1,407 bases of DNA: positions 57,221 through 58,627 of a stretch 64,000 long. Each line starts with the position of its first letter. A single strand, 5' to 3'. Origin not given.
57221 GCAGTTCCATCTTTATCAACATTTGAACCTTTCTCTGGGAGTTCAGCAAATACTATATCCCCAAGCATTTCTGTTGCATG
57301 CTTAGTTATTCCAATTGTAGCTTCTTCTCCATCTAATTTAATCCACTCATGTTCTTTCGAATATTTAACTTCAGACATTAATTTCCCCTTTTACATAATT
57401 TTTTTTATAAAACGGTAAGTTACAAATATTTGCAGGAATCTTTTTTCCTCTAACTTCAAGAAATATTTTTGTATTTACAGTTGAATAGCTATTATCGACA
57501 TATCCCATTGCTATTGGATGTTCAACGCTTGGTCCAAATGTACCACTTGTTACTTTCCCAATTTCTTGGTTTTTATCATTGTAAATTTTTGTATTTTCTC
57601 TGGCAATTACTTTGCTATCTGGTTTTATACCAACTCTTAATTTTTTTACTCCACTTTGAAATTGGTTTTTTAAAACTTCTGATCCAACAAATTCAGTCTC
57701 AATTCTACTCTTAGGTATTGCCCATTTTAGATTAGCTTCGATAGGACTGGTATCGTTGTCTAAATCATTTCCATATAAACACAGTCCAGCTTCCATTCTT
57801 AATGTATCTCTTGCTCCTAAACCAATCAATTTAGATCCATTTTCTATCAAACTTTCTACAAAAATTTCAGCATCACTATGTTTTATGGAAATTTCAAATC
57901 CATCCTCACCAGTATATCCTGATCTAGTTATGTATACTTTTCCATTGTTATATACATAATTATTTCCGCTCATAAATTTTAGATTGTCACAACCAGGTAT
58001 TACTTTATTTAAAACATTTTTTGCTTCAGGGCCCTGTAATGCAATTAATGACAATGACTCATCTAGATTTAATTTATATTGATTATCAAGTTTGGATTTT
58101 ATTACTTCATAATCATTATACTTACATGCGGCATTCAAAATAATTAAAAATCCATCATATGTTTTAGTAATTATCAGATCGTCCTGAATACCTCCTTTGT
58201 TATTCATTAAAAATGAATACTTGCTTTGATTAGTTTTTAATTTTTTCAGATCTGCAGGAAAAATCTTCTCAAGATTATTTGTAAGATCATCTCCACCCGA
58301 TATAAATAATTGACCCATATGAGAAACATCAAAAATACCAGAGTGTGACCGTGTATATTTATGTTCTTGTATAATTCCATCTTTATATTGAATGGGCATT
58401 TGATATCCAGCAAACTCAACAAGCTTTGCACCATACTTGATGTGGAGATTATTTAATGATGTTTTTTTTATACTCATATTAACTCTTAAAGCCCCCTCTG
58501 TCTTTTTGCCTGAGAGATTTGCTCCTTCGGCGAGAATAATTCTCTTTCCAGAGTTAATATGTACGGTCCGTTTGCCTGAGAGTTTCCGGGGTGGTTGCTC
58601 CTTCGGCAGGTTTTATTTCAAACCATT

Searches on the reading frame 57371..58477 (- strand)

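Call 3: search_protein_families(library=pfam, proteins=[window:57371-58477:-])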
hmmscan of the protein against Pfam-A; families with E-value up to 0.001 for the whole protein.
window:57371-58477:- (368 aa): 2 families
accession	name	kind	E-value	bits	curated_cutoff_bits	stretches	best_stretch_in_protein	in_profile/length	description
PF01571.26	GCV_T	-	3.7e-79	266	25.6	1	8-253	1-255/255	Aminomethyltransferase folate-binding domain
PF08669.17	GCV_T_C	-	1.4e-22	79.8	25.9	1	281-358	3-80/80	Glycine cleavage T-protein C-terminal barrel domain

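Call 4: search_protein_families(library=ncbifam, proteins=[window:57371-58477:-])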
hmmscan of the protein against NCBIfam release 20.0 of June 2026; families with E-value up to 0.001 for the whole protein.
window:57371-58477:- (368 aa): 8 families
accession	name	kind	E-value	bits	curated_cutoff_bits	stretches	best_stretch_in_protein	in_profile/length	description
NF010093.0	PRK13579.1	equivalog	1.1e-139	465.3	459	1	2-363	8-370/371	glycine cleavage system aminomethyltransferase GcvT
NF001567.0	PRK00389.1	subfamily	4.2e-109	364.8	300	1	2-360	2-356/359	glycine cleavage system aminomethyltransferase GcvT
TIGR00528.1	gcvT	equivalog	1.6e-106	356.2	235.85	1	4-358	2-361/362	glycine cleavage system aminomethyltransferase GcvT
NF053776.1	TmaoDeMthMsil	equivalog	3.9e-41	141.4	1100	1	5-359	387-756/763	trimethylamine N-oxide demethylase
TIGR01372.1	soxA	subfamily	4.8e-35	120.6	1164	1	4-360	608-990/996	sarcosine oxidase subunit alpha family protein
NF009133.0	PRK12486.1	equivalog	2.3e-33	115.6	410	1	34-355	43-367/369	dimethylsulfoniopropionate demethylase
NF047885.1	VanMgalDeMLigM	equivalog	0.00011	21.3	580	1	38-216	38-230/461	vanillate/3-O-methylgallate O-demethylase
NF047633.1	SyrngDmethDesA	equivalog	0.00011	20.9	800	1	53-216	55-229/453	syringate O-demethylase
